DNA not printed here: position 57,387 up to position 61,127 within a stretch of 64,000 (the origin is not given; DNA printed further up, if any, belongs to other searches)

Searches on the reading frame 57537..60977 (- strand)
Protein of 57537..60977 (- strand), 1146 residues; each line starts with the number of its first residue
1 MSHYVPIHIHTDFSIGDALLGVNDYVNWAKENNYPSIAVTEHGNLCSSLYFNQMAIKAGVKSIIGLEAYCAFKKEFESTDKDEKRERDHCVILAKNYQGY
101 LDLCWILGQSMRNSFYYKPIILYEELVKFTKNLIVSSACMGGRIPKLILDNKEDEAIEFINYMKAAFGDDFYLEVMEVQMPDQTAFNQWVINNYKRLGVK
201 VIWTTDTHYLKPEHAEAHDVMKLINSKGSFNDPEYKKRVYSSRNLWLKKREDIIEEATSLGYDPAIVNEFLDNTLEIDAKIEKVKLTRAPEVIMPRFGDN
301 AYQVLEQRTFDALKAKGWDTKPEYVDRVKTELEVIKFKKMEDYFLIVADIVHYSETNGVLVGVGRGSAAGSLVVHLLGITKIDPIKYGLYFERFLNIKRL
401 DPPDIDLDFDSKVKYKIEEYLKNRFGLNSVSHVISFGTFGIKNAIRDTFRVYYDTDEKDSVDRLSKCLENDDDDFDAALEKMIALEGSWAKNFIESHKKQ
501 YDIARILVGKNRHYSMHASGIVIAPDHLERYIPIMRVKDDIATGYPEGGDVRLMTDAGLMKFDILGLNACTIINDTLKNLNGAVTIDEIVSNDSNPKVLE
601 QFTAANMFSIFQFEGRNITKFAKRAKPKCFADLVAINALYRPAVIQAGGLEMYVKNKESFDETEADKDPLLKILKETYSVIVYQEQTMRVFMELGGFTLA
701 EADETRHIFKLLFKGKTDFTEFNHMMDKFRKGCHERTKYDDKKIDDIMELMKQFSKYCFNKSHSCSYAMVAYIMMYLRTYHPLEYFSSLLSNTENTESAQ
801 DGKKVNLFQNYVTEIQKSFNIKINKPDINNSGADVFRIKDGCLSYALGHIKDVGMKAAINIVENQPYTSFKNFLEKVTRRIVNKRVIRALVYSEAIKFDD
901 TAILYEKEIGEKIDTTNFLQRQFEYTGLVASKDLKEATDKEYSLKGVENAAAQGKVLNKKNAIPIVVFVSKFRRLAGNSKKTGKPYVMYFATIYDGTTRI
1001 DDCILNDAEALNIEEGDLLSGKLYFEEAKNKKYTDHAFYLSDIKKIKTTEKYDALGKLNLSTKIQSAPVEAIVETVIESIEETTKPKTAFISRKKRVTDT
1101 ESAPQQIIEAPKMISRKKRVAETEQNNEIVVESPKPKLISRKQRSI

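Call 8: search_protein_families(library=phrogs, proteins=[window:57537-60977:-], max_evalue=0.00001)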
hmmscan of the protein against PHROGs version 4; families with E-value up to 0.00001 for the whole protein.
window:57537-60977:- (1146 aa): 9 families
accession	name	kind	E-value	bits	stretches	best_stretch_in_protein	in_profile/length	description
phrog_405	-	DNA, RNA and nucleotide metabolism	3e-244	814.7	1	2-1093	42-1130/1190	DNA polymerase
phrog_11165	-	DNA, RNA and nucleotide metabolism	1.2e-99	335.5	1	321-871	37-581/782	DNA polymerase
phrog_7513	-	unknown function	8.9e-70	236.8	2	3-292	10-310/461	-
phrog_12219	-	DNA, RNA and nucleotide metabolism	5.5e-62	211.2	1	403-945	2-563/823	DNA polymerase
phrog_21652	-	DNA, RNA and nucleotide metabolism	5.8e-50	171.3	1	342-709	16-409/476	DNA polymerase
phrog_13169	-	DNA, RNA and nucleotide metabolism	1.8e-46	160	2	8-255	7-251/463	DNA polymerase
phrog_11127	-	DNA, RNA and nucleotide metabolism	4e-13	50.7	1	322-395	97-170/171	DNA polymerase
phrog_4335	-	unknown function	6.3e-10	39.8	1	741-845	15-108/421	-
phrog_20695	-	DNA, RNA and nucleotide metabolism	1.9e-08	34.6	1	779-897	9-128/440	DNA binding protein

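Call 38: search_dna_similar(query=window:57537-60977:-, collection=phages, mode=protein, max_rows=20)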
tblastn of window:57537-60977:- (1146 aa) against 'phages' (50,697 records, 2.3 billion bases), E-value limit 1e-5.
Records with a match: 1450; places in all: 1458; records where one place covers at least 80% of the query: 28.
Best place of each record, by identity: <60% 1450.
By first word of the organism name: Pseudomonas 302; Mycobacterium 282; Streptomyces 211; Gordonia 132; Bacillus 99; Bacteriophage 60; Staphylococcus 48; Microbacterium 36; Escherichia 31; Rhodococcus 22; and 57 more.
By host as written in the record: Mycobacterium smegmatis mc2 155 204; - 118; Pseudomonas aeruginosa 118; Pseudomonas aeruginosa PAO1 86; Streptomyces griseus ATCC 10137 81; Gordonia terrae 3612 65; Streptomyces lividans JI 1326 44; Mycobacterium smegmatis mc#155 37; and 239 more.
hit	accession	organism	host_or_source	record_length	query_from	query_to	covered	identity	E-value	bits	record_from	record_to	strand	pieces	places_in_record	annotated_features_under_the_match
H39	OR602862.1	Moorella phage MTATph1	Moorella thermoacetica DSM 103132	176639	7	902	78%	32.7%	7e-127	436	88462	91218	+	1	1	DNA polymerase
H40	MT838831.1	Bacteriophage sp.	human fecal samples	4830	4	895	78%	31.8%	7e-122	416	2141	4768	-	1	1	record has no annotation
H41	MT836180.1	Bacteriophage sp.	human fecal samples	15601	1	928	81%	30.1%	3e-103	365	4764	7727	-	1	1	record has no annotation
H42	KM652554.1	Streptomyces phage Jay2Jay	Streptomyces lividans JI1326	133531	1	930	81%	29.9%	7e-99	352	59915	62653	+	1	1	84: DnaE-like DNA polymerase III (alpha)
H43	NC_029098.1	Streptomyces phage Jay2Jay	Streptomyces lividans JI1326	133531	1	930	81%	29.9%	7e-99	352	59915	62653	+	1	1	84: DNA polymerase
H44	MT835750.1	Bacteriophage sp.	human fecal samples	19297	4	902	78%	30.9%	4e-123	425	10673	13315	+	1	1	record has no annotation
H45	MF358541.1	Streptomyces phage Warpy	Streptomyces griseus ATCC 10137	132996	1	930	81%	29.8%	7e-100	355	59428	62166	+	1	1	DnaE-like DNA polymerase III alpha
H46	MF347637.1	Streptomyces phage Paradiddles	Streptomyces griseus ATCC 10137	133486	1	930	81%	29.7%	3e-100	357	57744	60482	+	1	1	DnaE-like DNA polymerase III alpha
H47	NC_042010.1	Streptomyces phage Paradiddles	Streptomyces griseus ATCC 10137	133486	1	930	81%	29.7%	3e-100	357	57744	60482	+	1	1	DNA polymerase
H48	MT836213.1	Bacteriophage sp.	human fecal samples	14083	4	895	78%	31.0%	4e-116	404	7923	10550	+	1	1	record has no annotation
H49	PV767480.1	Rossellomorea phage phiT1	Rossellomorea aquimaris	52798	3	901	77%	31.4%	6e-67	380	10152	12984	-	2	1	DNA polymerase III subunit alpha (x2) | hypothetical protein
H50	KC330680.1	Bacillus phage Eoghan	Bacillus pumilus BL8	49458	4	900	78%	30.8%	5e-118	410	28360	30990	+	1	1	DNA polymerase III alpha subunit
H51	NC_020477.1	Bacillus phage Eoghan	Bacillus pumilus BL8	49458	4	900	78%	30.8%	5e-118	410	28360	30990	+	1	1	DNA polymerase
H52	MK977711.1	Streptomyces phage Evy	Streptomyces griseus ATCC 10137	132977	1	930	81%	29.7%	3e-98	350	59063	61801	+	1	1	80: DnaE-like DNA polymerase III subunit alpha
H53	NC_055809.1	Streptomyces phage Evy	Streptomyces griseus ATCC 10137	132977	1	930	81%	29.7%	3e-98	350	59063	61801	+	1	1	80: DNA polymerase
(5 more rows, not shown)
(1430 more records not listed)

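Call 79: find_related_loci(query=window:57537-60977:-, collection=viral_contigs, flank=2000)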
Query window:57537-60977:- (1146 aa) in viral_contigs; peptide patterns used: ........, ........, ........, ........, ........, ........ (x = any residue, [..] = any of these).
7 stretches matched a pattern; 2 encode a relative of the query (tblastn E <= 1e-3); 2 distinct loci.
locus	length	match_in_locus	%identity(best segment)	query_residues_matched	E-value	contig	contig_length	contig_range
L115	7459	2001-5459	76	1-1146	0e+0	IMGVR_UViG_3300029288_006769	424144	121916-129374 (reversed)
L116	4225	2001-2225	33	320-395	8e-7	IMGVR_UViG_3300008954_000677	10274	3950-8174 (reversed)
